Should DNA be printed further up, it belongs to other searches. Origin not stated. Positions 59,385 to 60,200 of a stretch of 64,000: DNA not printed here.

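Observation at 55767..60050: Two uncharacterised small genes inside the defense island (candidate novel defense or anti-defense components)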

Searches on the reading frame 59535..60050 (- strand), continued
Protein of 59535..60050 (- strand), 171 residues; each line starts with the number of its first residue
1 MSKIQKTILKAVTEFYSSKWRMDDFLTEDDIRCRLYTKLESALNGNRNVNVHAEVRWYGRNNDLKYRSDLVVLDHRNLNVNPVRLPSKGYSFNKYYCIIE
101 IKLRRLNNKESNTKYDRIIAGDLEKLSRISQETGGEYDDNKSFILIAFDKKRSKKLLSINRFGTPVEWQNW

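Call 47: search_protein_families(library=padloc, proteins=[L062:6279-9983:+, L062:10586-11728:+, L062:11725-12231:+, L062:12197-15421:+, L043:3304-6495:+, L043:6501-9977:+, L037:5206-6843:+, L074:2087-4237:+], max_evalue=0.001)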
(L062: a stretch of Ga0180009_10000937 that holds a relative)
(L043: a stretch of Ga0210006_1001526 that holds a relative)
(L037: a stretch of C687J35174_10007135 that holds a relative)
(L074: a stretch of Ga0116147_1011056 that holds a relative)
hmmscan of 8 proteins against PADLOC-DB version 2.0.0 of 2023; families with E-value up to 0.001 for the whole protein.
L062:6279-9983:+ (1234 aa): 36 families (the best 25 are shown)
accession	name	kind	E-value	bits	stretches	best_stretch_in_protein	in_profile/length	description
PDLC03601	REase_MTase_IIG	-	8.8e-60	200.6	2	167-537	198-558/1110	Type IIG restriction enzyme-methyltransferase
PDLC03596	REase_MTase_IIG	-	4.5e-49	165.3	3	169-397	188-455/1148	Type IIG restriction enzyme-methyltransferase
PDLC03612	REase_MTase_IIG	-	4.6e-34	115.8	2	473-878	585-976/1247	Type IIG restriction enzyme-methyltransferase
PDLC03628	REase_MTase_IIG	-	1.3e-31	107.5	2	78-364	61-344/1100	Type IIG restriction enzyme-methyltransferase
PDLC03267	MTase_II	-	6.6e-29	99.2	2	855-1156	200-488/539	Type II methyltransferase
PDLC03604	REase_MTase_IIG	-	2.5e-26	90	2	422-537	377-503/1011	Type IIG restriction enzyme-methyltransferase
PDLC02643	DrmMI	-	1e-23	81.2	1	478-772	669-935/1347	DrmMI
PDLC03609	REase_MTase_IIG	-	1.8e-22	77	2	606-813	474-658/1066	Type IIG restriction enzyme-methyltransferase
PDLC03606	REase_MTase_IIG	-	2.9e-22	76.7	1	678-1169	445-888/935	Type IIG restriction enzyme-methyltransferase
PDLC03629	REase_MTase_IIG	-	9.5e-19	64.7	2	674-815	556-685/1182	Type IIG restriction enzyme-methyltransferase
PDLC02638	DrmMI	-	9.9e-18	61.7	1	478-766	668-931/935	DrmMI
PDLC02529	PglX|PglXI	-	4.6e-14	49.1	1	430-556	224-340/1189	PglX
PDLC03366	MTase_II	-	2.1e-13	47.8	2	623-831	51-232/568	Type II methyltransferase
PDLC02521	PglX|PglXI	-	5.1e-13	45.9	2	563-812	374-583/1174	PglX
PDLC03313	MTase_II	-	6.8e-13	46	1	686-806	141-240/563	Type II methyltransferase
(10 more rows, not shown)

L062:10586-11728:+ (380 aa): 15 families
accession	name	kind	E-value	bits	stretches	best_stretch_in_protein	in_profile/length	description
PDLC04141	capP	-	1.3e-13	49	1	159-290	19-145/242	capP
PDLC03944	RmrA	-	3.2e-13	47.5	1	198-311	184-296/384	-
PDLC03949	RmrA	-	1e-11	42.3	1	11-312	2-279/363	-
PDLC03945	RmrA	-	1.4e-11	42.2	1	188-375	183-364/394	-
PDLC03943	RmrA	-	1e-10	39.3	1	201-331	179-305/370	-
PDLC03952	RmrA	-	1.7e-10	38.3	1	8-310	19-314/395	-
PDLC03946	RmrA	-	6.6e-10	36.3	1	177-324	156-294/357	-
PDLC04776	PDC-M69B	-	7.7e-10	36.9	1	183-370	49-246/272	-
PDLC03951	RmrA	-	9.5e-10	36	1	14-306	11-293/400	-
PDLC03947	RmrA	-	7.8e-09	32.8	1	5-307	5-299/383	-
PDLC03948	RmrA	-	8.4e-09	32.8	1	33-309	30-300/397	-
PDLC03953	RmrA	-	3.2e-08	31.2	1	215-306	210-291/373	-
PDLC03950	RmrA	-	9.2e-06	22.9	1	176-272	159-255/369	-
PDLC03982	PD-Lambda-2_B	-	0.00035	18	1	196-291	273-369/402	-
PDLC03956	RmrA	-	0.0006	17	0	193-305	186-293/399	-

L062:11725-12231:+ (168 aa): 0 families

L062:12197-15421:+ (1074 aa): 36 families (the best 25 are shown)
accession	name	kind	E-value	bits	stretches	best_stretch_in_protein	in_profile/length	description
PDLC01075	C3a139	-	3e-51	172.8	1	18-816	3-778/948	HKD+Snf2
PDLC02621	DrmD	-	1.5e-42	144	2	344-831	251-694/1040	DrmD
PDLC02623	DrmD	-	5e-36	121.9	2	656-834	520-690/1040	DrmD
PDLC00659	HmaA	-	5.8e-31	105.2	1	472-767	323-612/1176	SNF2 helicase / DEAD-box helicase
PDLC02500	BrxHI|BrxHII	-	4.2e-29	99.7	1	538-809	371-614/933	BrxHI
PDLC02504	BrxHI|BrxHII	-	4.3e-28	95.8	1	241-812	105-625/971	BrxHII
PDLC02193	PLD_Helicase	-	9.6e-27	91.5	2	632-785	653-817/905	-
PDLC02632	DrmD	-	7.4e-24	82.2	2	533-780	393-639/662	DrmD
PDLC02572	DrmA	-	1.5e-23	80.8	2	537-777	395-633/1043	DrmA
PDLC02619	DrmD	-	2.6e-22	76.8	1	241-797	28-563/872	DrmD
PDLC02633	DrmD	-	1.7e-21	73.9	2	539-822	401-692/839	DrmD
PDLC02840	DpdE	-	1.2e-20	71.5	2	633-810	526-699/1091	DpdE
PDLC02843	DpdE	-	3.3e-18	63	2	639-767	542-665/1091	DpdE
PDLC02707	PbeA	-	1.2e-17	61.8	2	79-370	79-376/672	PbeA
PDLC03830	ZacC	-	9.5e-17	58.9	2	245-288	12-56/1019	-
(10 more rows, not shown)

L043:3304-6495:+ (1063 aa): 32 families (the best 25 are shown)
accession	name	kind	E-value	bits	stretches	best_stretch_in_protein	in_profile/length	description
PDLC01075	C3a139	-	1.4e-48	163.9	1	23-801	18-763/948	HKD+Snf2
PDLC02621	DrmD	-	1.1e-35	121.3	1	528-875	386-727/1040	DrmD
PDLC02619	DrmD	-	1.4e-26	90.9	1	543-805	298-571/872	DrmD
PDLC02500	BrxHI|BrxHII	-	1.5e-25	87.9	1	540-780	371-587/933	BrxHI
PDLC02623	DrmD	-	8.1e-24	81.4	1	663-814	528-670/1040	DrmD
PDLC02193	PLD_Helicase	-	4.3e-23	79.4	2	625-787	647-819/905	-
PDLC00659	HmaA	-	5.3e-23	78.8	1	542-766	373-611/1176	SNF2 helicase / DEAD-box helicase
PDLC02840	DpdE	-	6e-22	75.8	1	630-786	527-675/1091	DpdE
PDLC02572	DrmA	-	1.2e-20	71.2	1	532-876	387-725/1043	DrmA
PDLC02632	DrmD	-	1.4e-20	71.4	1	538-784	396-643/662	DrmD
PDLC02504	BrxHI|BrxHII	-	2.9e-19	66.6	1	521-818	353-631/971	BrxHII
PDLC02843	DpdE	-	1.8e-17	60.5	2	636-765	540-663/1091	DpdE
PDLC02633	DrmD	-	3.7e-14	49.7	1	534-780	394-643/839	DrmD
PDLC02620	DrmD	-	3.8e-14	49.6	1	661-778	480-589/1060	DrmD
PDLC02624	DrmD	-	1e-13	48.7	1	539-767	238-467/652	DrmD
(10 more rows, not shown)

L043:6501-9977:+ (1158 aa): 36 families (the best 25 are shown)
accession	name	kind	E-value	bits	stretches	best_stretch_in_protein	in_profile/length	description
PDLC03596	REase_MTase_IIG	-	2.5e-273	908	4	1-431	1-455/1148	Type IIG restriction enzyme-methyltransferase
PDLC03601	REase_MTase_IIG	-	2.9e-65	218.8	2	184-633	196-592/1110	Type IIG restriction enzyme-methyltransferase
PDLC03612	REase_MTase_IIG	-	6.8e-60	201.4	3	533-888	586-932/1247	Type IIG restriction enzyme-methyltransferase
PDLC02643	DrmMI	-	9.7e-33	111.1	1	539-825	671-932/1347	DrmMI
PDLC03604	REase_MTase_IIG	-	1.2e-31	107.6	2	735-890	508-667/1011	Type IIG restriction enzyme-methyltransferase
PDLC03629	REase_MTase_IIG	-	1.5e-28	97.2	2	747-881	556-698/1182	Type IIG restriction enzyme-methyltransferase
PDLC03609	REase_MTase_IIG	-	1.2e-23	80.9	2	745-873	541-665/1066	Type IIG restriction enzyme-methyltransferase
PDLC03335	MTase_II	-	4.7e-23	79.7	1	753-937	186-365/607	Type II methyltransferase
PDLC02638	DrmMI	-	3.1e-21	73.3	1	540-823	671-932/935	DrmMI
PDLC02646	DrmMI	-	2.4e-15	53.7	1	537-825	48-346/792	DrmMI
PDLC03313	MTase_II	-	2e-14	51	1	751-845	131-223/563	Type II methyltransferase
PDLC02529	PglX|PglXI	-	7.1e-14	48.5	1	483-630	224-357/1189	PglX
PDLC02639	DrmMI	-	9.6e-14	48.6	2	485-621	284-417/803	DrmMI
PDLC03226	MTase_II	-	4.7e-13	46.6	1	758-871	124-235/579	Type II methyltransferase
PDLC03267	MTase_II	-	4.9e-13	46.9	1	705-890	57-238/539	Type II methyltransferase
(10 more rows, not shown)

L037:5206-6843:+ (545 aa): 14 families
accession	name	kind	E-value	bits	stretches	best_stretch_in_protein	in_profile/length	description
PDLC04105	HerA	-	7.3e-29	98.8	2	363-495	364-498/576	-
PDLC02185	HerA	-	2.4e-24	84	2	416-496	442-526/585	-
PDLC04100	HerA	-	1.1e-22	78.5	2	416-496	436-520/580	-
PDLC04102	HerA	-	4.2e-19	66.3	2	368-492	457-580/654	-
PDLC04098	HerA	-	2.4e-17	60.8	1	338-490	437-605/686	-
PDLC04106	HerA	-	3e-16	57.1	1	377-493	470-590/667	-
PDLC04097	HerA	-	1.6e-15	54.8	1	377-508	433-569/618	-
PDLC01055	HerA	-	8.3e-15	52.6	2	44-218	50-200/532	Type III coevolved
PDLC04140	mad8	-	6.6e-14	50.1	1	162-496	11-265/314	mads_8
PDLC04104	HerA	-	5.2e-13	46.5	1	380-495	184-299/379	-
PDLC02188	HerA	-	6.6e-13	46.3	1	345-491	345-502/578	-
PDLC02684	DndH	-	3.5e-11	39.4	1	347-469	1527-1642/1715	DndH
PDLC04103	HerA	-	9.7e-10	35.4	1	346-531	370-555/579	-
PDLC02685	DndH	-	0.00019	17.2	0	419-464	1560-1600/1678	DndH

L074:2087-4237:+ (716 aa): 7 families
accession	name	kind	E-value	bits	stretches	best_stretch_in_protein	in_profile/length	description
PDLC02361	PifA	-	2.3e-96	322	1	2-693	5-708/720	PifA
PDLC02210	QatA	-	5.9e-17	59.4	2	161-263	185-291/593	-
PDLC04959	PDC-S20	-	3.4e-14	51.2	1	9-348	14-364/464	-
PDLC02209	QatA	-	9.7e-14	48.9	2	13-85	10-74/646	-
PDLC04957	PDC-S20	-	2.8e-12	44.9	2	12-84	4-77/446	-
PDLC04958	PDC-S20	-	9.6e-07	26.5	1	12-84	2-68/458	-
PDLC04140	mad8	-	0.00034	18.2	0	40-284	30-151/314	mads_8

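Call 50: find_encoding_contigs(protein=P0003, flank=10000, max_places=3)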
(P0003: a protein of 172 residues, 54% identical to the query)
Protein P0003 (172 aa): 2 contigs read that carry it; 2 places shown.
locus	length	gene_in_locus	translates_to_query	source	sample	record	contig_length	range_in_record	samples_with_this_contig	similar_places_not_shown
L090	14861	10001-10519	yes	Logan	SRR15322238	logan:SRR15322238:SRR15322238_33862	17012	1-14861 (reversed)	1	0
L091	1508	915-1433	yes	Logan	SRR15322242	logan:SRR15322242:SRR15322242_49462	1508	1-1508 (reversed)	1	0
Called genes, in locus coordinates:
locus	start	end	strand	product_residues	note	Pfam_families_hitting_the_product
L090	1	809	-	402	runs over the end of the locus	PF28597:T2SSF_N, PF00482:T2SSF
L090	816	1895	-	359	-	PF00437:T2SSE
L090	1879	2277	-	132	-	PF00072:Response_reg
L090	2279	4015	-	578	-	PF13401:AAA_22 (faint), PF05157:MshEN, PF00437:T2SSE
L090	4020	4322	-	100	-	-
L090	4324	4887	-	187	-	-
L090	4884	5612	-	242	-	-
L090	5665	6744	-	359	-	PF11104:PilM_2, PF14450:FtsA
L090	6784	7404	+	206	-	PF00156:Pribosyltran (weak)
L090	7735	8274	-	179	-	PF00293:NUDIX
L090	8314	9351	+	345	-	-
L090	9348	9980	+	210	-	PF04607:RelA_SpoT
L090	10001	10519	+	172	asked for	-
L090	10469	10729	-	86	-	-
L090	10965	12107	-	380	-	PF00390:malic, PF03949:Malic_M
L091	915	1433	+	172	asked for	-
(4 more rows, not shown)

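Call 51: search_protein_families(library=pfam, proteins=[L011:2464-5001:+, L011:1425-2471:+, L013:1514-2380:+, L013:238-1524:+, L015:1839-6548:+, L015:6545-8044:+, L020:6784-9981:+, L020:4423-6780:+, L023:8830-9981:+, L023:7212-8843:+], max_evalue=0.001)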
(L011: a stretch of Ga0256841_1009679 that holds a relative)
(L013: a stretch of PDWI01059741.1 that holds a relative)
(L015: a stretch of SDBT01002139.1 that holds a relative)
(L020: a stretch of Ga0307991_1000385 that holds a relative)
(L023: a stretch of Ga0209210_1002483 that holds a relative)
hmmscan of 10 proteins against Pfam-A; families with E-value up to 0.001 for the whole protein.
L011:2464-5001:+ (845 aa): 3 families
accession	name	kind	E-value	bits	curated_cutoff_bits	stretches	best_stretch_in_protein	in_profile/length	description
PF04851.21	ResIII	-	1.5e-09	38.4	22.5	1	121-278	2-150/164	Type III restriction enzyme, res subunit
PF10544.15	T5orf172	-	4e-08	34.1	20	1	16-106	3-99/101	T5orf172 domain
PF13455.12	MUG113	-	1.2e-05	26.3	22.3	1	31-104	1-70/73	Meiotically up-regulated gene 113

L011:1425-2471:+ (348 aa): 3 families
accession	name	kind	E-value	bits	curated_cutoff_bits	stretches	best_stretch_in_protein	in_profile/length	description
PF06250.17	YhcG_C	-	8.6e-61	204.8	32.5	1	184-338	2-156/157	YhcG PDDEXK nuclease domain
PF17761.7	DUF1016_N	-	3.6e-45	153.9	32.8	1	15-159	1-137/137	DUF1016 N-terminal domain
PF01939.22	NucS_C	-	0.00056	20.3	24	0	222-287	15-75/124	Endonuclease NucS C-terminal domain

L013:1514-2380:+ (288 aa): 1 family
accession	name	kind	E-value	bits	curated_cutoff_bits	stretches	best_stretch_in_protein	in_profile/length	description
PF02086.21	MethyltransfD12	-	1.5e-20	74.4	22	1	18-255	1-241/253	D12 class N6 adenine-specific DNA methyltransferase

L013:238-1524:+ (428 aa): 0 families

L015:1839-6548:+ (1569 aa): 2 families
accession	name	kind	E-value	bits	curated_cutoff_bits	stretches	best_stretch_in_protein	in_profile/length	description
PF24883.2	NPHP3_N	-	6.4e-05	23.6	24.8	1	278-406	17-140/164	Nephrocystin 3, N-terminal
PF13191.12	AAA_16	-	0.00024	22.1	32.6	0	263-404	3-146/167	AAA ATPase domain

L015:6545-8044:+ (499 aa): 0 families

L020:6784-9981:+ (1065 aa): 5 families
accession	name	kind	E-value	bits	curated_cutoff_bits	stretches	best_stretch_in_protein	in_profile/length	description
PF11867.13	T1RH-like_C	-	7.7e-132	440.1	26.8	1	727-1054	1-328/329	Type I restriction enzyme HindI endonuclease subunit-like, C-terminal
PF18766.7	SWI2_SNF2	-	3.1e-80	269.4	26.7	1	274-542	1-220/221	SWI2/SNF2 ATPase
PF04313.20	HSDR_N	-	5.9e-50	170.3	25.1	1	6-204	4-196/198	Type I restriction enzyme R protein N terminus (HSDR_N)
PF22679.2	T1R_D3-like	-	1.9e-22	80.8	27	1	632-710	77-156/158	Type I restriction enzyme subunit R domain 3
PF04851.21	ResIII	-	1e-19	71.5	22.5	1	274-475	7-163/164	Type III restriction enzyme, res subunit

L020:4423-6780:+ (785 aa): 1 family
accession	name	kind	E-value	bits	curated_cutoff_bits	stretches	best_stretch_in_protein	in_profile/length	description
PF13166.12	AAA_13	-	1.5e-125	421.1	36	1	10-768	1-710/713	AAA domain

L023:8830-9981:+ (383 aa): 1 family
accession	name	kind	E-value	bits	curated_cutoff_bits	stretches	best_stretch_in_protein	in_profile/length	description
PF09903.14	DUF2130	-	1.5e-57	195.3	26.7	1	134-378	2-253/255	Uncharacterized protein conserved in bacteria (DUF2130)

L023:7212-8843:+ (543 aa): 4 families
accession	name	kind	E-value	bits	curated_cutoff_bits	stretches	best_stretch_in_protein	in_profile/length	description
PF13175.12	AAA_15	-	2.5e-33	116.7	32.1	2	109-328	161-374/374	AAA ATPase domain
PF13304.12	AAA_21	-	4.8e-16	60.1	27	2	216-328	220-303/304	AAA domain, putative AbiEii toxin, Type IV TA system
PF13476.12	AAA_23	-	7.2e-12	46.8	27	1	5-216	1-199/201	AAA domain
PF02463.25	SMC_N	-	3.9e-11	43.2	40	1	3-343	2-217/220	RecF/RecN/SMC N terminal domain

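Call 54: search_protein_families(library=padloc, proteins=[L040:4753-8490:+, L031:3486-9911:+, L052:26-2239:+, L047:510-2480:+, L065:781-2262:+, L039:10636-14622:+, L066:10211-14404:+, L087:4954-8253:+, L070:845-2899:+], max_evalue=0.00001)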
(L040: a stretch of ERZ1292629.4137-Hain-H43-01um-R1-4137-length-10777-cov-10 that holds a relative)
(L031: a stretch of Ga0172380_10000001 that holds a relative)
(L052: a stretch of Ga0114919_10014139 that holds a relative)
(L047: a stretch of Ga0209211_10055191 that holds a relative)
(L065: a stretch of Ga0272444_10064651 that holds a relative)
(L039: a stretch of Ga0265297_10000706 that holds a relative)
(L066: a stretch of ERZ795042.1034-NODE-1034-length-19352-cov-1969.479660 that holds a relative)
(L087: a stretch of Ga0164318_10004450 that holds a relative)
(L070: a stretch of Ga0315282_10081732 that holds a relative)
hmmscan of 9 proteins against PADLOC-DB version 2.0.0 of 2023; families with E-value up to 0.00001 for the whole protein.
L040:4753-8490:+ (1245 aa): 1 family
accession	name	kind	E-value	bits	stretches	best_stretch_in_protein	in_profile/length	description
PDLC02398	Aga_REase-PNTD1-PNTD2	-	2.3e-07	28.2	1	37-113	33-114/429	Class I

L031:3486-9911:+ (2141 aa): 1 family
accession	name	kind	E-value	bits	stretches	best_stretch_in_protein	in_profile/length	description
PDLC02167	Avs3a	-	4.9e-210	698.5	2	9-894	5-892/2090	-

L052:26-2239:+ (737 aa): 5 families
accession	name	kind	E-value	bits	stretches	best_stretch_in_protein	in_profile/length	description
PDLC03652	REase_III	-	2.4e-17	60.3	1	224-422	245-441/809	Type III restriction enzyme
PDLC03650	REase_III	-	1.3e-12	45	1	143-367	224-428/898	Type III restriction enzyme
PDLC03653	REase_III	-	6e-12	42.5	1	146-381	261-488/883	Type III restriction enzyme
PDLC02707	PbeA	-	7.7e-09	32.7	1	5-182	255-414/672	PbeA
PDLC02704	PbeA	-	2e-08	31.2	1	2-194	254-430/682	PbeA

L047:510-2480:+ (656 aa): 1 family
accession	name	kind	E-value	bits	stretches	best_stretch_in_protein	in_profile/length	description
PDLC02811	DpdB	-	4.5e-19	66.5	1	145-450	6-322/370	DpdB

L065:781-2262:+ (493 aa): 1 family
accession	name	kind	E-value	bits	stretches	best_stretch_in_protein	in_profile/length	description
PDLC01447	Cas4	-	1.7e-06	26.6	1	58-226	46-159/161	"CAS-I,CAS-II,CAS-III,CAS-IV,CAS-V,CAS-VI; acquisition_associated"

L039:10636-14622:+ (1328 aa): 0 families

L066:10211-14404:+ (1397 aa): 6 families
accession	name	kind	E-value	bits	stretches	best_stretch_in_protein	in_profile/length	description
PDLC02164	Avs2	-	0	1382.3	1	19-1396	165-1499/1504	-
PDLC02165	Avs2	-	4.4e-284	943.9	1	21-1382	34-1363/1375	-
PDLC02163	Avs2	-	5.7e-260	864.1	1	25-1388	235-1569/1576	-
PDLC02162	Avs2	-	6.6e-256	850.7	2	21-923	164-1007/1379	-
PDLC02161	Avs2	-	3.6e-159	530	1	22-1354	166-1448/1499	-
PDLC02166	Avs2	-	2.9e-128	427.3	1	27-1382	176-1471/1498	-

L087:4954-8253:+ (1099 aa): 4 families
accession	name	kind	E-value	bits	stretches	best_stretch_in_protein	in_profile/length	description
PDLC02209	QatA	-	1.4e-16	58.3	1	32-91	14-75/646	-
PDLC02210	QatA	-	3.5e-15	53.5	2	218-328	189-288/593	-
PDLC04959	PDC-S20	-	1.3e-14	52.7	1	25-379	15-329/464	-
PDLC02361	PifA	-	1.8e-09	34.8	1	16-115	7-106/720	PifA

L070:845-2899:+ (684 aa): 48 families (the best 25 are shown)
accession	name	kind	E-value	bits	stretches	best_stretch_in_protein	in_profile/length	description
PDLC03378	MTase_II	-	5.9e-44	148.8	1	8-384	3-336/344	Type II methyltransferase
PDLC03234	MTase_II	-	1.1e-37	128.2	1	8-384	5-372/375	Type II methyltransferase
PDLC00033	DruM2|DruM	-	4.9e-37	126.1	2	5-196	19-186/368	DNA cytosine methylase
PDLC03326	MTase_II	-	1.3e-34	118.1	2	9-135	6-128/412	Type II methyltransferase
PDLC00026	DruM2|DruM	-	1.3e-32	111.7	1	9-389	6-329/336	DNA cytosine methylase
PDLC03272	MTase_II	-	8.7e-32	108.7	1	6-386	73-398/407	Type II methyltransferase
PDLC03270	MTase_II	-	9.6e-30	101.7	2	9-150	2-136/309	Type II methyltransferase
PDLC02649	DrmMII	-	8.9e-29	98.7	3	76-196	112-215/422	DrmMII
PDLC02650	DrmMII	-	4.4e-27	93.1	2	8-136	9-139/435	DrmMII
PDLC02648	DrmMII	-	2.9e-24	83.7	2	8-196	22-222/468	DrmMII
PDLC00030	DruM2|DruM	-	9.6e-24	82.2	2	8-133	6-136/380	DNA cytosine methylase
PDLC03232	MTase_II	-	1e-23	81.9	1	311-380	397-462/465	Type II methyltransferase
PDLC03343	MTase_II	-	4.7e-23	79.8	1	6-147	4-134/462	Type II methyltransferase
PDLC03237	MTase_II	-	1.6e-22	77.3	1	9-134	795-920/1036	Type II methyltransferase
PDLC00027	DruM2|DruM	-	2.2e-22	77.9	2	7-136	11-127/361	DNA cytosine methylase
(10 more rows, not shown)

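Call 67: search_dna_similar(query=window:59535-60050:-, collection=plasmids, mode=protein, max_rows=25)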
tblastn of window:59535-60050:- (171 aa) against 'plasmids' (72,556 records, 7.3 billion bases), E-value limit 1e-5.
No match.
